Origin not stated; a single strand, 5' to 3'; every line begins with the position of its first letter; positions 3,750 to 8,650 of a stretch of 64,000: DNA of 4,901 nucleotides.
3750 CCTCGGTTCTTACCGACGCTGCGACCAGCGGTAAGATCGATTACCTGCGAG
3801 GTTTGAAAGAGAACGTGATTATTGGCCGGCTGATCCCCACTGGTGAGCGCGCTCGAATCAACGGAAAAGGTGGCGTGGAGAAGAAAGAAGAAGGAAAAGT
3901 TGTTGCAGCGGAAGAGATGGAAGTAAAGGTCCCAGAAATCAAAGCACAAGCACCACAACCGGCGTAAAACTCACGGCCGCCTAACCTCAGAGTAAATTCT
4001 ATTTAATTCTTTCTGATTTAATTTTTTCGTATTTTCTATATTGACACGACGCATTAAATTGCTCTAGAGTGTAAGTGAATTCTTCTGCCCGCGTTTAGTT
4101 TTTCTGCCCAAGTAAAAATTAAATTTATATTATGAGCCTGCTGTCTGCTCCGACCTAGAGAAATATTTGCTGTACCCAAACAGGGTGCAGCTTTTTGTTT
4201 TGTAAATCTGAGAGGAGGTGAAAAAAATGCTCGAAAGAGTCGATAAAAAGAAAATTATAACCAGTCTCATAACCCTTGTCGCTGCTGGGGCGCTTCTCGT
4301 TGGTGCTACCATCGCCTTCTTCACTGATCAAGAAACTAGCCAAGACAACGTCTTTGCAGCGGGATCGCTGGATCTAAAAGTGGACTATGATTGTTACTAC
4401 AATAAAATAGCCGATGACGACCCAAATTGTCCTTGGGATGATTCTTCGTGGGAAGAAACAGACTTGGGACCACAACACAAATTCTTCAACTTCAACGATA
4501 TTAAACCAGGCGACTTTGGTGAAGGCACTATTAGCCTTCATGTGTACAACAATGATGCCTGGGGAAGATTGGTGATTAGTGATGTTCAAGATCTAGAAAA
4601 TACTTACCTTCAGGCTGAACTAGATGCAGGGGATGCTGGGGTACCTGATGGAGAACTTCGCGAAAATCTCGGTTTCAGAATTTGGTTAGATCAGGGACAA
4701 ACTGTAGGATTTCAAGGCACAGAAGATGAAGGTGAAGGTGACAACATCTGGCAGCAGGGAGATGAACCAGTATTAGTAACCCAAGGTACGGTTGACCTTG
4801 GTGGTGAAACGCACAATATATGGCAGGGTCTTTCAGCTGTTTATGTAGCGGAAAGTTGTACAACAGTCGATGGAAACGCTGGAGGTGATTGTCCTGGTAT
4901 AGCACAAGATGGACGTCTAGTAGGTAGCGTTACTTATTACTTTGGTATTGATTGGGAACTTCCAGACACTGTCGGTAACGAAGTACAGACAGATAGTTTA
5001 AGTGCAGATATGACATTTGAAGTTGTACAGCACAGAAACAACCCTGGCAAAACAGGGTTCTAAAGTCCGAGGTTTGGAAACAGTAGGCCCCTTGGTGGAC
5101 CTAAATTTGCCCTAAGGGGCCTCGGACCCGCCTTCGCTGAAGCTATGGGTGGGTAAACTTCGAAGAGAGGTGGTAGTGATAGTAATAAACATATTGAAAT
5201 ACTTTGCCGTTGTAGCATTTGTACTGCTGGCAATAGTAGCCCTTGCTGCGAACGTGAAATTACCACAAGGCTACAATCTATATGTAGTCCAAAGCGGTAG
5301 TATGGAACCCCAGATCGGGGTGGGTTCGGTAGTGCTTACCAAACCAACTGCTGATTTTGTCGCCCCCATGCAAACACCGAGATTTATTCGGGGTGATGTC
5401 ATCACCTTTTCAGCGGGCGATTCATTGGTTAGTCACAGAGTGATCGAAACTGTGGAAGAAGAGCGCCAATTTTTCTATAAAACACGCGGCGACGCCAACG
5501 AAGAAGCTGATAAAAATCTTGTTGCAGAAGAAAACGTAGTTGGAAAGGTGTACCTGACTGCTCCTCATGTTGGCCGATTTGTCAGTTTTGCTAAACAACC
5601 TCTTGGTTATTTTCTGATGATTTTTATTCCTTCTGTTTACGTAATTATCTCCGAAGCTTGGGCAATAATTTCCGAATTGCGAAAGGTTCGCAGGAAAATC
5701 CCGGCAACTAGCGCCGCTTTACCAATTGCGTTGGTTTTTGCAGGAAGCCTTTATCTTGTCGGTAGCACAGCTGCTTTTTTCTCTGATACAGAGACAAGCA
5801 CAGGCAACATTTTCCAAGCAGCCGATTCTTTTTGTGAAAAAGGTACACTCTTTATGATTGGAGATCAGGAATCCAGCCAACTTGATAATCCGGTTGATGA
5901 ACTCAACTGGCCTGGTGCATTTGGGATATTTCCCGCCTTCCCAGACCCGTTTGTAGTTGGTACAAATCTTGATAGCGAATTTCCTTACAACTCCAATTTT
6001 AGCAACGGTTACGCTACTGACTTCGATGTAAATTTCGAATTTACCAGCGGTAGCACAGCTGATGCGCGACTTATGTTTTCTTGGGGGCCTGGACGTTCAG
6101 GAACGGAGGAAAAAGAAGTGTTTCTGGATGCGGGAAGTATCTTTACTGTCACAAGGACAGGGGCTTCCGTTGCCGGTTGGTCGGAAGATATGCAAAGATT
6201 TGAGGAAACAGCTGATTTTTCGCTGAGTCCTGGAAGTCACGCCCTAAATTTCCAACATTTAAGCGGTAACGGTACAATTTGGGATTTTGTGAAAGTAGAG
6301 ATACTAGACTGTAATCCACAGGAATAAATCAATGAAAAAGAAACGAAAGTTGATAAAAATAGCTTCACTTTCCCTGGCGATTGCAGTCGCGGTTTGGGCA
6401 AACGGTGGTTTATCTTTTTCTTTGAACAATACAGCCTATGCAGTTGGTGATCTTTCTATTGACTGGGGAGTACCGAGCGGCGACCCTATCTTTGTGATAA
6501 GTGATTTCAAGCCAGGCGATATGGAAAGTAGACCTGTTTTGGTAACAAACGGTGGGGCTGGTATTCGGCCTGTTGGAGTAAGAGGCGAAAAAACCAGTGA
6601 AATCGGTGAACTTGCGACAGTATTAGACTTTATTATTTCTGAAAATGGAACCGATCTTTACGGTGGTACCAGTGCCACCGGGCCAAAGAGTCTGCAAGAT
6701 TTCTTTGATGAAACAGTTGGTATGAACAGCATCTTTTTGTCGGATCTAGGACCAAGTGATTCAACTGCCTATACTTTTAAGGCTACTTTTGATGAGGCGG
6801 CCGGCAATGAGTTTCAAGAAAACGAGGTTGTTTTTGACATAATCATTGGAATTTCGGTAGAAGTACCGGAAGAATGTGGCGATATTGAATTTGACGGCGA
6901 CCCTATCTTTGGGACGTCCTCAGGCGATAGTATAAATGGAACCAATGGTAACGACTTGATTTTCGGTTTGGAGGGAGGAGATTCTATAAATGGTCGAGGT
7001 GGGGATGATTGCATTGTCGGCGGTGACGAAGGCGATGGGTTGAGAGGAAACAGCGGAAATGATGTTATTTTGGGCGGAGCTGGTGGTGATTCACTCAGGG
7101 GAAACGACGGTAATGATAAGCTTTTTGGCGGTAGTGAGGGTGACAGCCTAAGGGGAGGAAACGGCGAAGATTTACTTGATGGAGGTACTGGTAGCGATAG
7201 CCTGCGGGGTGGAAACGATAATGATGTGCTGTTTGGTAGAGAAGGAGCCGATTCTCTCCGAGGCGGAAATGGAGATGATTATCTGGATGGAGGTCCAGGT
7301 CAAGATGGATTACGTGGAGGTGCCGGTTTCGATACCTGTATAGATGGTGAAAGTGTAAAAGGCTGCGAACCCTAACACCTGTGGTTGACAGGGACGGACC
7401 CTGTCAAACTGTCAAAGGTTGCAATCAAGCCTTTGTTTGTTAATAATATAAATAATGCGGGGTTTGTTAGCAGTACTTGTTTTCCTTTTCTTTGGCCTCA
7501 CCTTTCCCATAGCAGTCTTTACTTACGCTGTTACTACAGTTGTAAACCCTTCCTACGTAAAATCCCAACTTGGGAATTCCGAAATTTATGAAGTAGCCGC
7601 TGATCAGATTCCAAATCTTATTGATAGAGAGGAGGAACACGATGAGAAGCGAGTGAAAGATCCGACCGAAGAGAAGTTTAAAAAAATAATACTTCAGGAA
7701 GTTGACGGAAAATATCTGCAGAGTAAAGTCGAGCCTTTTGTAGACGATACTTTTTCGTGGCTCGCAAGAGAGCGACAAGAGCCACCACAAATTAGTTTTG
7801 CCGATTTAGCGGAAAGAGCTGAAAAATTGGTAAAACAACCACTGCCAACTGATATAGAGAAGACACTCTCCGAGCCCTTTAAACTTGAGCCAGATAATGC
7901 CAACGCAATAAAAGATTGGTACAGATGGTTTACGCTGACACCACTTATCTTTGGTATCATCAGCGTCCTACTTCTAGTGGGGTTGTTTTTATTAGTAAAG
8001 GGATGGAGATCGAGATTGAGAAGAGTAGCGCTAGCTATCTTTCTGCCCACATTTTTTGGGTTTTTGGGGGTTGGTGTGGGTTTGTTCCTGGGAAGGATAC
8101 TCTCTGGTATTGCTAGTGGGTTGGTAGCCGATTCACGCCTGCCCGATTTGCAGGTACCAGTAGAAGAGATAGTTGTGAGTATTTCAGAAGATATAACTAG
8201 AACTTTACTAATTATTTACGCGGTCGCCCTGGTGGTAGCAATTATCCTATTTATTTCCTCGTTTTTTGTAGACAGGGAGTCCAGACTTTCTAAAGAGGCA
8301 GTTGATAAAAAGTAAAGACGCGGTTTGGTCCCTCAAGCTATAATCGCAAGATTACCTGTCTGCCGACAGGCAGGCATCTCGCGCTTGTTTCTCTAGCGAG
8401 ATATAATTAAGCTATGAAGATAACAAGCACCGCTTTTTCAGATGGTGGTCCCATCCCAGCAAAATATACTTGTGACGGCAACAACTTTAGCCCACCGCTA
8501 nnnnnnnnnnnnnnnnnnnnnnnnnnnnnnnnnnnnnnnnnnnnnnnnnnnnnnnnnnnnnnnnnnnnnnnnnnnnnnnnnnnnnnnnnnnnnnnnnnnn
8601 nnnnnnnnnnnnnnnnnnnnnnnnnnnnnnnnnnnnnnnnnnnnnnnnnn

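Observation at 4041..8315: TasA/camelysin + SipW + RTX secreted-fibre locus immediately after rpoC in a CPR-like genome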

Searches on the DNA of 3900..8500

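Call 47: search_rna_families(source=window, start=3900, end=8500, threshold=evalue, max_evalue=1)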
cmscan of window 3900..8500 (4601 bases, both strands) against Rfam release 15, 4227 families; matches with E-value up to 1: 0.
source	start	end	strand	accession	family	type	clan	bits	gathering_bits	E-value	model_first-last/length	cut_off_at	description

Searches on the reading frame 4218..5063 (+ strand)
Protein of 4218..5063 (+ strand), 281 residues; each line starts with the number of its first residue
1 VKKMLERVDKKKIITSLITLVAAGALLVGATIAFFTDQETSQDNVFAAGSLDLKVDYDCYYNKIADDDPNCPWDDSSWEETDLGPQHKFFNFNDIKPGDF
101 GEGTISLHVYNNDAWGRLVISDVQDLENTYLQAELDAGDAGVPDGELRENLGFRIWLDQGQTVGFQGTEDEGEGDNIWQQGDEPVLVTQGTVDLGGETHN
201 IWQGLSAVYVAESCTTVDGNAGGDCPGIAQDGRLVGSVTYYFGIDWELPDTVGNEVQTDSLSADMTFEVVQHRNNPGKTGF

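Call 3: search_protein_families(library=pfam, proteins=[window:4218-5063:+], max_evalue=1)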
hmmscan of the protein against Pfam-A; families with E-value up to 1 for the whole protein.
window:4218-5063:+ (281 aa): 2 families
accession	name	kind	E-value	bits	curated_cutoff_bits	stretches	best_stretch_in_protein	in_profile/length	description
PF12389.13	Peptidase_M73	-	1.3e-08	35.4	22.5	1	10-57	3-49/196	Camelysin metallo-endopeptidase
PF19080.5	DUF5772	-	0.079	13.4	26.9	1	83-109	41-66/84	Family of unknown function (DUF5772)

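Call 4: search_protein_families(library=ncbifam, proteins=[window:4218-5063:+], max_evalue=1)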
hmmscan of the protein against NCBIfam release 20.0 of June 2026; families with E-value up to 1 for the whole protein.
window:4218-5063:+ (281 aa): 4 families
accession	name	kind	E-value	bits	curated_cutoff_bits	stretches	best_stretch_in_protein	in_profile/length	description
TIGR04088.1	cognate_SipW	domain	2.4e-07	30.7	19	1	18-51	2-34/34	SipW-dependent-type signal peptide-containing protein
NF046066.1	BioflmMtrxTasA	equivalog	0.012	15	450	1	10-55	4-48/264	biofilm matrix protein TasA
TIGR04089.1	exp_by_SipW_III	subfamily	0.021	14.9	60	1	12-54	3-47/179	alternate-type signal peptide domain-containing protein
TIGR02184.2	Myco_arth_vir_N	domain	0.052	13.6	25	1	10-33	6-27/33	MspA/MspB/MIB-like signal-anchor domain-contatining protein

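Call 9: find_homologous_proteins(query=window:4218-5063:+)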
Query window:4218-5063:+ (281 aa): 488 proteins with E <= 0.001 among 5824 candidates; the best 120 are listed.
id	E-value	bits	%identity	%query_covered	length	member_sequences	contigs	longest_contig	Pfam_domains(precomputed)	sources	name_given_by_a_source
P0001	1.1e-187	640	100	99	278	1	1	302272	PF12389.14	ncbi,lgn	ncbi:MAG: TasA family protein [Candidatus Woykebacteria bacterium]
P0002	5.4e-129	448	75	89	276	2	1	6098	PF12389.14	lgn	-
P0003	2.5e-128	446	73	89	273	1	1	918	PF12389.14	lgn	-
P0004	7.8e-128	444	75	89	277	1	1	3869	PF12389.14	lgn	-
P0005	2.6e-120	419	69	95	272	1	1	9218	PF12389.14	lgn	-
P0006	7.9e-116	405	71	88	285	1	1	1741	PF12389.14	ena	-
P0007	4.2e-115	402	66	95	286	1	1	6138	PF12389.14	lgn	-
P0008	1.7e-108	381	64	94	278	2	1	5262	PF12389.14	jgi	jgi:predicted ribosomally synthesized peptide with SipW-like signal peptide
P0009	5.5e-104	366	64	95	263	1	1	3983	PF12389.14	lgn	-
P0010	1.1e-103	365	62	95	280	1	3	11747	PF12389.14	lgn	-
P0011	2.2e-98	347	60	95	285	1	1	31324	PF12389.14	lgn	-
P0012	6.0e-97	343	60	96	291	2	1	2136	PF12389.14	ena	-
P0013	3.8e-94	333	60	96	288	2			PF12389.14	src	-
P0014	5.9e-94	333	66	80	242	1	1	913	-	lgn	-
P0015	3.5e-93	330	61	96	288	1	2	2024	PF12389.14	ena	-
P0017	1.3e-91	325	58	97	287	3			PF12389.14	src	-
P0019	5.1e-91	323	57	95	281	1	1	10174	PF12389.14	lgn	-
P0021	1.2e-89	319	55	90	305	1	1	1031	PF12389.14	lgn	-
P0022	3.3e-89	317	55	95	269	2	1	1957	PF12389.14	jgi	jgi:predicted ribosomally synthesized peptide with SipW-like signal peptide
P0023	4.7e-89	317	54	96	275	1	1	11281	PF12389.14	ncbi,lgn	-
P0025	1.4e-88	315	54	94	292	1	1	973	PF12389.14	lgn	-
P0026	6.1e-88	313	56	98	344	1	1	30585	PF12389.14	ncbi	-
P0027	4.5e-85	304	53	95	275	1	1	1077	PF12389.14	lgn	-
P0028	1.9e-84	302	54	95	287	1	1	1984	PF12389.14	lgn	-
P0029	2.1e-84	301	55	97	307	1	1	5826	PF12389.14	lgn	-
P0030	1.7e-83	298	53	96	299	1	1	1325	PF12389.14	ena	-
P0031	2.4e-83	298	62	72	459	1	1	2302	PF12389.14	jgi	jgi:predicted ribosomally synthesized peptide with SipW-like signal peptide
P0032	4.4e-83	297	54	95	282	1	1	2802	PF12389.14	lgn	-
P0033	6.1e-83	297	52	96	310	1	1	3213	PF12389.14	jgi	jgi:predicted ribosomally synthesized peptide with SipW-like signal peptide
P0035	6.1e-82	293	54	94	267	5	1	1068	PF12389.14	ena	-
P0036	9.5e-82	293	55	89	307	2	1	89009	PF12389.14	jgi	-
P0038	5.5e-81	290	51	90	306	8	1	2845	PF12389.14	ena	-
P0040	1.1e-80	289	54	95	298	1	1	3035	PF12389.14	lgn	-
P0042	1.3e-79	286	55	96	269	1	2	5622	PF12389.14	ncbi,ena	-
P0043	5.5e-79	284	53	95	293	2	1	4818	PF12389.14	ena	-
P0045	1.8e-77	279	51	98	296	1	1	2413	PF12389.14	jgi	jgi:predicted ribosomally synthesized peptide with SipW-like signal peptide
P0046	1.9e-77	279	49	98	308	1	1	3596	PF12389.14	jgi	jgi:predicted ribosomally synthesized peptide with SipW-like signal peptide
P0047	2.5e-77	278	51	99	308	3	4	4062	PF12389.14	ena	-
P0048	4.0e-77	278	49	99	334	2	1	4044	PF12389.14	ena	-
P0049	8.1e-77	277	51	96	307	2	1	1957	PF12389.14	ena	-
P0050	8.7e-77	276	53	94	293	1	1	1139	PF12389.14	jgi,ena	-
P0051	1.1e-76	276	59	72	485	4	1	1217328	PF12389.14,PF04862.19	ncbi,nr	ncbi:MAG: DUF642 domain-containing protein [Candidatus Moraniibacteriota bacterium]|nr:MAG: DUF642 d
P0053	2.3e-76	275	52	98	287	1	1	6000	PF12389.14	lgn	-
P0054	3.1e-76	275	52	95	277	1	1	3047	PF12389.14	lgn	-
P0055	3.7e-76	274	54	95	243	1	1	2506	PF12389.14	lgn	-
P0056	6.8e-76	273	49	95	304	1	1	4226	PF12389.14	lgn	-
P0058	1.2e-75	273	51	95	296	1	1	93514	PF12389.14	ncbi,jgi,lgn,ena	ncbi:MAG: TasA family protein [Patescibacteria group bacterium]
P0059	1.3e-75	273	51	95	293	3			PF12389.14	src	-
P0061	2.1e-75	272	51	95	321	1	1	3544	PF12389.14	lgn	-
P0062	2.3e-75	272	49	95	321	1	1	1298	PF12389.14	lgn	-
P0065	4.5e-75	271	49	96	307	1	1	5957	PF12389.14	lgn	-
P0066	4.7e-75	271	50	95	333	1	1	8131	PF12389.14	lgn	-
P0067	4.9e-75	271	57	73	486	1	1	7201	PF12389.14,PF04862.19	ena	-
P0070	6.6e-75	270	49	86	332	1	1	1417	PF12389.14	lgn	-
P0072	1.5e-74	269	50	96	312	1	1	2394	PF12389.14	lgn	-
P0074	2.6e-74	268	49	96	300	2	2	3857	PF12389.14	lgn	-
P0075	3.4e-74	268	50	90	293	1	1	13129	PF12389.14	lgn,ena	-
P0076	3.8e-74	268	49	95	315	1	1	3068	PF12389.14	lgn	-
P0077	4.4e-74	268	48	98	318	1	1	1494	PF12389.14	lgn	-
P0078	8.9e-74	267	50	96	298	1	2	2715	PF12389.14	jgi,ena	-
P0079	1.4e-73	266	49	96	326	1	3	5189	PF12389.14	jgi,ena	-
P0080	1.7e-73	266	54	95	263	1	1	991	PF12389.14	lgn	-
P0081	1.7e-73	266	50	95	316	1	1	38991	PF12389.14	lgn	-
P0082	2.0e-73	265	51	95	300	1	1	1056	PF12389.14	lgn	-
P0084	3.3e-73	265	55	72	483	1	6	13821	PF12389.14,PF04862.19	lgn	-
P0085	4.1e-73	264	50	95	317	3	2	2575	PF12389.14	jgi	-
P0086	6.4e-73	264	55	72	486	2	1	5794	PF12389.14,PF04862.19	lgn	-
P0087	6.7e-73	264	55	88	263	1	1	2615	PF12389.14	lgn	-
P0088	1.5e-72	262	49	94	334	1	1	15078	PF12389.14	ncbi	-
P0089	2.5e-72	262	56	72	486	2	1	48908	PF12389.14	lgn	-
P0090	2.6e-72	262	49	95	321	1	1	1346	PF12389.14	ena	-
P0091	8.6e-72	260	50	96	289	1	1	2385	PF12389.14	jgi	-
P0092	1.0e-71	260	49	95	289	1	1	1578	PF12389.14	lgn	-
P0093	1.2e-71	260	52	95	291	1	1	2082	PF12389.14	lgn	-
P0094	1.6e-71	259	50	95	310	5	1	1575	PF12389.14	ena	-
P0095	1.9e-71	259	48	91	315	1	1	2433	PF12389.14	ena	-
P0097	2.7e-71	258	49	95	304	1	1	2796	PF12389.14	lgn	-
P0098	3.4e-71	258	49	89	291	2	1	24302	PF12389.14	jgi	-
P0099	5.0e-71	257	48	94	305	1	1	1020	PF12389.14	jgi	jgi:predicted ribosomally synthesized peptide with SipW-like signal peptide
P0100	6.2e-71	257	57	71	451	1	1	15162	PF12389.14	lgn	-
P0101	1.2e-70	256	47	98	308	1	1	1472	PF12389.14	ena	-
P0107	4.4e-70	254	53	95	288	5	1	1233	PF12389.14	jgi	-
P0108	6.0e-70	254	49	94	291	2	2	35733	PF12389.14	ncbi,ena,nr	ncbi:MAG: hypothetical protein Athens101410_581 [Parcubacteria group bacterium Athens1014_10]|nr:MAG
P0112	7.3e-69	250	51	96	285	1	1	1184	PF12389.14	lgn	-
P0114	9.8e-69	250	47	95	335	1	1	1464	PF12389.14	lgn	-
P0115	1.5e-68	249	51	95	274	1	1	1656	PF12389.14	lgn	-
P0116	1.9e-68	249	46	96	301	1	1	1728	PF12389.14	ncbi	-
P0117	2.7e-68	249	46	94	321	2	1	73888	PF12389.14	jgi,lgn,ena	-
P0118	3.1e-68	248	50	96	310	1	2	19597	PF12389.14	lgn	-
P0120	3.6e-68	248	48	87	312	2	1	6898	PF12389.14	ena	-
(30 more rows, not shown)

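Call 10: find_encoding_contigs(protein=P0001, flank=10000, max_places=4)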
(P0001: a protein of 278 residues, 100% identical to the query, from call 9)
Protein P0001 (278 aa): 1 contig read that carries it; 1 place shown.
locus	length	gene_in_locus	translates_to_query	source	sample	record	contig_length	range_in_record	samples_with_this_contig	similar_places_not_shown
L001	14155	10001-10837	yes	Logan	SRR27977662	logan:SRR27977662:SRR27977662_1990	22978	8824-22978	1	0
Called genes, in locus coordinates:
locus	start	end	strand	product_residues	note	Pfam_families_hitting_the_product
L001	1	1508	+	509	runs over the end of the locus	-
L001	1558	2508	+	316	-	PF02618:YceG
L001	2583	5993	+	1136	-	PF04563:RNA_pol_Rpb2_1, PF04561:RNA_pol_Rpb2_2, PF04565:RNA_pol_Rpb2_3, PF10385:RNA_pol_Rpb2_45, PF00562:RNA_pol_Rpb2_6, PF04560:RNA_pol_Rpb2_7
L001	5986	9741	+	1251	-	PF04997:RNA_pol_Rpb1_1, PF00623:RNA_pol_Rpb1_2, PF04983:RNA_pol_Rpb1_3, PF05000:RNA_pol_Rpb1_4, PF04998:RNA_pol_Rpb1_5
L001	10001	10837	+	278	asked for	PF12389:Peptidase_M73 (weak)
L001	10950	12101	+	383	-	-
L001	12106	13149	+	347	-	PF00353:HemolysinCabind (weak)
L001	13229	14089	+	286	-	-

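Call 19: search_solved_structures(query=A1, max_evalue=10, show_alignments=2)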
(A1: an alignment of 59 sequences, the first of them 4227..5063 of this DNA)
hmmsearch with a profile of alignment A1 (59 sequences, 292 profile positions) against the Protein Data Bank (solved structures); distinct sequences matched with E-value up to 10: 0.

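Call 25: predict_structure(alignment_id=A1)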
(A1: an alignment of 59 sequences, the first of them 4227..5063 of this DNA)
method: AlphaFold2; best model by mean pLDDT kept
length: 278 residues; sequences in the alignment: 59
mean_pLDDT: 84.7   pTM: 0.75
mean pLDDT of the five models: 84.7, 81.8, 81.2, 79.2, 78.7
residues with pLDDT >= 90: 159; 70-90: 78; 50-70: 22; < 50: 19
segments of 3 or more residues with pLDDT < 50: 30-46
pLDDT, mean of each block of 10 residues (from residue 1): 69 78 58 41 52 85 63 88 90 90 93 96 85 77 94 96 92 92 96 96 97 92 96 96 94 91 92 81
secondary structure, 60 per line:
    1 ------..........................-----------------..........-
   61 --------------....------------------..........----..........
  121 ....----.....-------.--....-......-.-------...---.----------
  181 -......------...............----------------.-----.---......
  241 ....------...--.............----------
elements in order: H7-32 E50-59 E75-78 E97-106 E111-124 H129-133 H144-147 E149-154 E182-187 E194-197 H198-208 E235-244 E256-268

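Call 29: fold_search(model_id=the predicted structure, library=pdb)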
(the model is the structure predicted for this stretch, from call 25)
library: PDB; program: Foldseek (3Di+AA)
matches with E <= 10: 926; with E <= 0.001: 1
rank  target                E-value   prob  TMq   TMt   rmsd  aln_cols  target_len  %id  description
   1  8aur_A                5.2e-05  1.00  0.36  0.42  10.1       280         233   11  Cryo-EM structure of a TasA fibre (released 2022-11-30)
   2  8k2f                  1.6e-03  0.90  0.22  0.14  11.5       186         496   11  Crystal structure of Group 1 oligosaccharide-releasing beta-N-acetylgalactosaminidase NgaCa from Cohnella abietis, apo 1 (released 2024-04-24)
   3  8k2g_A                2.2e-03  0.95  0.26  0.16  11.0       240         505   11  Crystal structure of Group 1 Oligosaccharide-releasing beta-N-acetylgalactosaminidase NgaCa from Cohnella abietis, apo (released 2024-04-24)
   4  4b5z                  5.7e-03  0.80  0.22  0.21  13.3       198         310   11  Structure of the apo-rFnBPA(189-505) from Staphylococcus aureus (released 2013-10-09)
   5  4b60_A                1.3e-02  0.94  0.26  0.25   6.0       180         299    9  Structure of rFnBPA(189-505) in complex with fibrinogen gamma chain C- terminal peptide (released 2013-10-09)
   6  5fqg_A                1.5e-02  0.82  0.23  0.12  10.8       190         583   10  The details of glycolipid glycan hydrolysis by the structural analysis of a family 123 glycoside hydrolase from Clostr (released 2016-03-30)
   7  7fe5_A                1.5e-02  0.60  0.19  0.25  14.1       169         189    9  AvmM Catalyzes Macrocyclization in Alchivemycin A Biosynthesis (released 2021-09-01)
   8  7fe0_A                1.6e-02  0.38  0.19  0.26  16.7       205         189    8  AvmM Catalyzes Macrocyclization in Alchivemycin A Biosynthesis (released 2021-09-01)
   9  3bfq_G                2.0e-02  0.75  0.20  0.37   9.1       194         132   10  Crystal structure of truncated FimG (FimGt) in complex with the donor strand peptide of FimF (DSF) (released 2008-03-04)
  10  3hs0_C                2.2e-02  0.08  0.12  0.10  26.1       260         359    9  Cobra Venom Factor (CVF) in complex with human factor B (released 2009-07-07)
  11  6myv_C                2.5e-02  0.96  0.29  0.17   4.9       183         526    6  Sialidase26 co-crystallized with DANA-Gc (released 2019-10-02)
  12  5fqe_A                2.6e-02  0.51  0.20  0.11  11.2       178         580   11  The details of glycolipid glycan hydrolysis by the structural analysis of a family 123 glycoside hydrolase from Clostr (released 2016-03-30)
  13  5fqe_B                2.8e-02  0.63  0.21  0.11  10.9       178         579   10  The details of glycolipid glycan hydrolysis by the structural analysis of a family 123 glycoside hydrolase from Clostr (released 2016-03-30)
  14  5fqh_A                2.9e-02  0.57  0.21  0.11  11.4       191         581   10  The details of glycolipid glycan hydrolysis by the structural analysis of a family 123 glycoside hydrolase from Clostr (released 2016-03-30)
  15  7aeb_G                2.9e-02  0.30  0.18  0.07  11.6       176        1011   12  Cryo-EM structure of an extracellular contractile injection system in marine bacterium Algoriphagus machipongonensis,  (released 2022-02-16)
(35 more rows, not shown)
